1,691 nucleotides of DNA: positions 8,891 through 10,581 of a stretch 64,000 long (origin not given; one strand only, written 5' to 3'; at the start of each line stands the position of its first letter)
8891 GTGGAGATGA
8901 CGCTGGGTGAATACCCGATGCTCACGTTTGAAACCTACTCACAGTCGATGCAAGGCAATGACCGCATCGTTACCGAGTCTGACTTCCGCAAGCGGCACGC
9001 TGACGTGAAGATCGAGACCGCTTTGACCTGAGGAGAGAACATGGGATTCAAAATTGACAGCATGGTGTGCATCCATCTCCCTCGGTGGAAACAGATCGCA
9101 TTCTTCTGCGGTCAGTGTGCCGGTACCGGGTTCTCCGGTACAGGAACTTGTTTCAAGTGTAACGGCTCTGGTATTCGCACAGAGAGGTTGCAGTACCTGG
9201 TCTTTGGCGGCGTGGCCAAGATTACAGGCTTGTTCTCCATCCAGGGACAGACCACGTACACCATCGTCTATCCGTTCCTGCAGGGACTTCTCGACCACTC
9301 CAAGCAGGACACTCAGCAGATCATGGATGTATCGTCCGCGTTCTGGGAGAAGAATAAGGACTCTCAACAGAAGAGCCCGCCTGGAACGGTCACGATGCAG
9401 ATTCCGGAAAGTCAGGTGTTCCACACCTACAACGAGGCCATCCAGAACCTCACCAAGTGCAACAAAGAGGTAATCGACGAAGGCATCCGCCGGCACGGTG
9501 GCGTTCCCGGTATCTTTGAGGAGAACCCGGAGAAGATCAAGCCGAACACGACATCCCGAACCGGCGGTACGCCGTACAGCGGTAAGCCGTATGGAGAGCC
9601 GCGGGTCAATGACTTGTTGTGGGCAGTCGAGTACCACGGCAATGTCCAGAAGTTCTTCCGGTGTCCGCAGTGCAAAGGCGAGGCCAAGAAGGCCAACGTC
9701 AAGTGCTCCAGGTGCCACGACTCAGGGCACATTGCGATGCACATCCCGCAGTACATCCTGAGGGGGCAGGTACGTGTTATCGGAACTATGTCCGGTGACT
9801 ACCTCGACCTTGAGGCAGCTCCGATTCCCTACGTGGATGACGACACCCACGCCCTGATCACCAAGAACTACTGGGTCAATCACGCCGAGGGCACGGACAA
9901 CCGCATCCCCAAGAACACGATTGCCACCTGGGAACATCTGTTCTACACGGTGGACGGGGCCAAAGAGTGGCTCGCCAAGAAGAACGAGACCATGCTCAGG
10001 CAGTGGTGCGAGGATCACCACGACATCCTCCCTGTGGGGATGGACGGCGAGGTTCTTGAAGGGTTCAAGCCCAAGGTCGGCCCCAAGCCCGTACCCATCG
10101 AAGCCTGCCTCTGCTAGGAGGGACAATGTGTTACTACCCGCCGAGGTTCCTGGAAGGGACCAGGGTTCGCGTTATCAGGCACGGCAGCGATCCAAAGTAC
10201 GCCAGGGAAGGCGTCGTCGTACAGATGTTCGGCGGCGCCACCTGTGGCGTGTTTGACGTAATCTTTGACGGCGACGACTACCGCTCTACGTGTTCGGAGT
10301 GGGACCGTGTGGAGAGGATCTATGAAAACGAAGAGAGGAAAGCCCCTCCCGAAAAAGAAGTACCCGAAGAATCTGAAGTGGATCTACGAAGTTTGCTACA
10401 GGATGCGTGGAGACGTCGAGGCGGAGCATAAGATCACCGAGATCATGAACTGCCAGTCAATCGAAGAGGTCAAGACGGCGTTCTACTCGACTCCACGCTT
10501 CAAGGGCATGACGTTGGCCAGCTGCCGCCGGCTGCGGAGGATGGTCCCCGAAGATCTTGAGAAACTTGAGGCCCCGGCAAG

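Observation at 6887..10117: Tandem array of four diverged proteins, each opening with a DnaJ-type CxxCxGxG zinc-finger pair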

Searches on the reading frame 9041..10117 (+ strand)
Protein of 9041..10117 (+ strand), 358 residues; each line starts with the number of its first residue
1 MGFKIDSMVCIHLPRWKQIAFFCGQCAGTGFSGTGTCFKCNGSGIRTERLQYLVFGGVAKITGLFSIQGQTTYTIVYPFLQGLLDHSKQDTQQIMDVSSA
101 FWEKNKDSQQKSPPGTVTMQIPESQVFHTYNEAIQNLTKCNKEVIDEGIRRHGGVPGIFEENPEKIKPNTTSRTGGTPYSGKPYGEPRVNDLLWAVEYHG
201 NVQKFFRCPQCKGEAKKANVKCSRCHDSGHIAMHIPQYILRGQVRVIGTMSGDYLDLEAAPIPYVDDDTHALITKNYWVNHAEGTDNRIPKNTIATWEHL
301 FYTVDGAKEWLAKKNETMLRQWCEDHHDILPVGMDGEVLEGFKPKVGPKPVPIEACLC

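Call 4: search_protein_families(library=pfam, proteins=[window:9041-10117:+], max_evalue=1)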
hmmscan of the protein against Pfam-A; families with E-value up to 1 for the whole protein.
window:9041-10117:+ (358 aa): 2 families
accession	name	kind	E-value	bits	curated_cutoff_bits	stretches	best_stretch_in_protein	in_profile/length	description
PF00684.25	DnaJ_CXXCXGXG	-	2.7e-05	24.8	32.7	2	202-228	38-64/65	DnaJ central domain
PF18551.6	TackOD1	-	0.0096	15.9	32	0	201-227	70-96/188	Thaumarchaeal output domain 1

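Call 6: search_protein_families(library=phrogs, proteins=[window:9041-10117:+], max_evalue=0.1)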
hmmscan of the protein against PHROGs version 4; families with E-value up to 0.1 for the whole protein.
window:9041-10117:+ (358 aa): 4 families
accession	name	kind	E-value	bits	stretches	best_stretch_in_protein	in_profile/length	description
phrog_3931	-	unknown function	0.016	16.3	1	23-45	32-55/59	-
phrog_31080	-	unknown function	0.025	15.3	0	22-60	40-79/188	-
phrog_8032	-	unknown function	0.047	14.9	0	206-226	74-94/173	-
phrog_14965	-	unknown function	0.089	13.3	0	23-47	105-129/200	-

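Call 10: find_homologous_proteins(query=window:9041-10117:+, max_evalue=0.01)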
Query window:9041-10117:+ (358 aa): 4 proteins with E <= 0.01 among 1389 candidates.
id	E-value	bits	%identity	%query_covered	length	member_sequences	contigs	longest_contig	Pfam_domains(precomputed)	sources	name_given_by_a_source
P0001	2.4e-255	865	100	100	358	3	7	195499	-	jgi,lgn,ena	-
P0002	3.2e-105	370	45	100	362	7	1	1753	-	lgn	-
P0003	1.4e-102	362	44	99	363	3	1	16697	-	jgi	-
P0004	4.0e-99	350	46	100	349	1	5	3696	-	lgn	-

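Call 11: find_encoding_contigs(protein=P0003, flank=10000, max_places=4)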
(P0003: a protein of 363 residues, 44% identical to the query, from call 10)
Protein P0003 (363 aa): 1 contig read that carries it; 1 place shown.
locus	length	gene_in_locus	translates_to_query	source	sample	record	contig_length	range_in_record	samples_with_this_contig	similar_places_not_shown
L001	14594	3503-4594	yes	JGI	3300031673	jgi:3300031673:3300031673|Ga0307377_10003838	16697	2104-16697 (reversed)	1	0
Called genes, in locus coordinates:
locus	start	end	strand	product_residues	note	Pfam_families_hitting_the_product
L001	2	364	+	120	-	?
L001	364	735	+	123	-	PF01844:HNH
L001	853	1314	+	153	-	-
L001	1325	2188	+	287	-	-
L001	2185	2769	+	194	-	-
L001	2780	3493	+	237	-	-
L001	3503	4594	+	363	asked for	-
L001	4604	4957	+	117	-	-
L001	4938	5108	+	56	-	-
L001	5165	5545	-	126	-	-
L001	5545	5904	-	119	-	-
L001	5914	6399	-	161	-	-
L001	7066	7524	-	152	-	-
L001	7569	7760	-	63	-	-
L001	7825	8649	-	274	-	-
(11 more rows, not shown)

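Call 12: find_encoding_contigs(protein=P0001, flank=10000, max_places=6)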
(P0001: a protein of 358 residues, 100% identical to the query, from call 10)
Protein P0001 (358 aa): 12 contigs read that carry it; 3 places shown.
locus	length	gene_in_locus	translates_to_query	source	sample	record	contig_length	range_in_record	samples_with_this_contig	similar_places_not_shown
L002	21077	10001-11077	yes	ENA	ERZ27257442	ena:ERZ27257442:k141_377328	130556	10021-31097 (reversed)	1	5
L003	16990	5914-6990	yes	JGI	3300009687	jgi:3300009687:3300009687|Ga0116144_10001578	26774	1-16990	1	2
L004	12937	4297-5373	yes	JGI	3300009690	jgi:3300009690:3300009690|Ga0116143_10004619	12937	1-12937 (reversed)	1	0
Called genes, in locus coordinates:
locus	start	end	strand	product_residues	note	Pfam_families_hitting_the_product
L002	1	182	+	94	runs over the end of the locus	-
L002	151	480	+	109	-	-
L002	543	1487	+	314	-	-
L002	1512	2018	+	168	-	-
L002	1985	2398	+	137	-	PF08299:Bac_DnaA_C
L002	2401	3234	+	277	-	-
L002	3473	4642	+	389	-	-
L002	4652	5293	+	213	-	-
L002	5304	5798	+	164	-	-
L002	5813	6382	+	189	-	-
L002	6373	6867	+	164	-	-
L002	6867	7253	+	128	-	PF01844:HNH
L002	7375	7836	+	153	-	-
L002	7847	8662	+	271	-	-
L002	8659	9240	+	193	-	-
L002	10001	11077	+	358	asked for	-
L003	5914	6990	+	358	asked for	-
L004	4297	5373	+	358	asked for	-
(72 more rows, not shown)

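Call 14: find_related_loci(query=window:9041-10117:+, collection=viral_contigs, flank=10000)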
Query window:9041-10117:+ (358 aa) in viral_contigs; peptide patterns used: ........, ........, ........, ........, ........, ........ (x = any residue, [..] = any of these).
No stretch of DNA in the collection matches any of the patterns.

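Call 50: predict_structure(alignment_id=A5)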
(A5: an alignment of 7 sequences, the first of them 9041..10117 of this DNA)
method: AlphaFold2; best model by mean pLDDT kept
length: 358 residues; sequences in the alignment: 7
mean_pLDDT: 72.5   pTM: 0.47
mean pLDDT of the five models: 72.5, 72.3, 72.2, 72.0, 70.3
residues with pLDDT >= 90: 44; 70-90: 181; 50-70: 78; < 50: 55
segments of 3 or more residues with pLDDT < 50: 28-34, 81-87, 163-183, 213-218, 345-352, 354-358
pLDDT, mean of each block of 10 residues (from residue 1): 84 83 62 56 73 88 88 85 52 85 80 80 91 88 85 68 42 33 64 85 69 51 67 79 87 83 71 81 80 85 83 79 67 56 48 47
secondary structure, 60 per line:
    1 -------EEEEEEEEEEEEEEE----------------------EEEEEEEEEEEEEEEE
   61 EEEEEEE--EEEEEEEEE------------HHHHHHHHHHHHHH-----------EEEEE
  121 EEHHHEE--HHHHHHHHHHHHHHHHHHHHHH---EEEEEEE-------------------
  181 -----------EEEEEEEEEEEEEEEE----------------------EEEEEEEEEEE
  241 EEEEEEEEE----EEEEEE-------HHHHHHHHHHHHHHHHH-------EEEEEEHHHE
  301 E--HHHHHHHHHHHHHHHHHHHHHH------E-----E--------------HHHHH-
elements in order: E8-22 E45-67 E70-78 H91-104 E116-122 H130-151 E155-161 E192-207 E230-249 E254-259 H267-283 E291-296 H304-325 H353-357

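Call 79: search_protein_families(library=padloc, proteins=[window:9041-10117:+], max_evalue=0.01)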
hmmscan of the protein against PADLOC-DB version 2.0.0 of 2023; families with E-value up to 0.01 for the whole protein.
window:9041-10117:+ (358 aa): 1 family
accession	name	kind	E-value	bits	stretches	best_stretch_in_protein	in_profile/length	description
PDLC04253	PDC-M01B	-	0.0036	14.6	0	203-234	293-324/366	-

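Call 80: search_protein_families(library=ncbifam, proteins=[window:9041-10117:+], max_evalue=0.01)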
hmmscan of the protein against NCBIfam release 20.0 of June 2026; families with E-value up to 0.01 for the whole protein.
window:9041-10117:+ (358 aa): 6 families
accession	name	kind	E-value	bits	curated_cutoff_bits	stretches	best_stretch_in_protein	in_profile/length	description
NF058604.1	RtpA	equivalog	5e-07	29.7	65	1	207-232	11-36/50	anti-TRAP protein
TIGR02349.1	DnaJ_bact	equivalog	9.6e-06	25.2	377.2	1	201-233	182-214/354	molecular chaperone DnaJ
TIGR02642.1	phage_xxxx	hypoth_equivalog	0.00073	19.3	101.4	0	206-235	182-213/267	TIGR02642 family protein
NF010894.0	PRK14301.1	equivalog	0.0018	17.3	548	0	18-51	181-216/373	chaperone protein DnaJ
NF008035.0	PRK10767.1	subfamily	0.0042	16.2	338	0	207-232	182-207/374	molecular chaperone DnaJ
NF010874.0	PRK14281.1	equivalog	0.0092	15.1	619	0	200-230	200-230/397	chaperone protein DnaJ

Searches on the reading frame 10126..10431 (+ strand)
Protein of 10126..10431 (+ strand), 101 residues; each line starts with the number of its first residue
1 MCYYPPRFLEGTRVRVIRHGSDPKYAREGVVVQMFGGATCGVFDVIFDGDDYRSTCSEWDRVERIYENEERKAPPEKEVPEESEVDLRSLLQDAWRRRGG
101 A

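Call 4: search_protein_families(library=pfam, proteins=[window:10126-10431:+], max_evalue=1)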
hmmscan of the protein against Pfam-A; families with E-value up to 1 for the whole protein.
window:10126-10431:+ (101 aa): 0 families

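Call 6: search_protein_families(library=phrogs, proteins=[window:10126-10431:+], max_evalue=0.1)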
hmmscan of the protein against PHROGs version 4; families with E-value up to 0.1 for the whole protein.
window:10126-10431:+ (101 aa): 0 families

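Call 64: search_solved_structures(query=window:10126-10431:+, max_evalue=5)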
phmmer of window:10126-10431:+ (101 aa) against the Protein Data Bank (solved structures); distinct sequences matched with E-value up to 5: 0.

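Call 79: search_protein_families(library=padloc, proteins=[window:10126-10431:+], max_evalue=0.01)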
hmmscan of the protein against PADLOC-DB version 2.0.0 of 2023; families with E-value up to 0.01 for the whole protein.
window:10126-10431:+ (101 aa): 0 families

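Call 80: search_protein_families(library=ncbifam, proteins=[window:10126-10431:+], max_evalue=0.01)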
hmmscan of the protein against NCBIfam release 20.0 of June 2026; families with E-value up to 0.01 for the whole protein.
window:10126-10431:+ (101 aa): 0 families
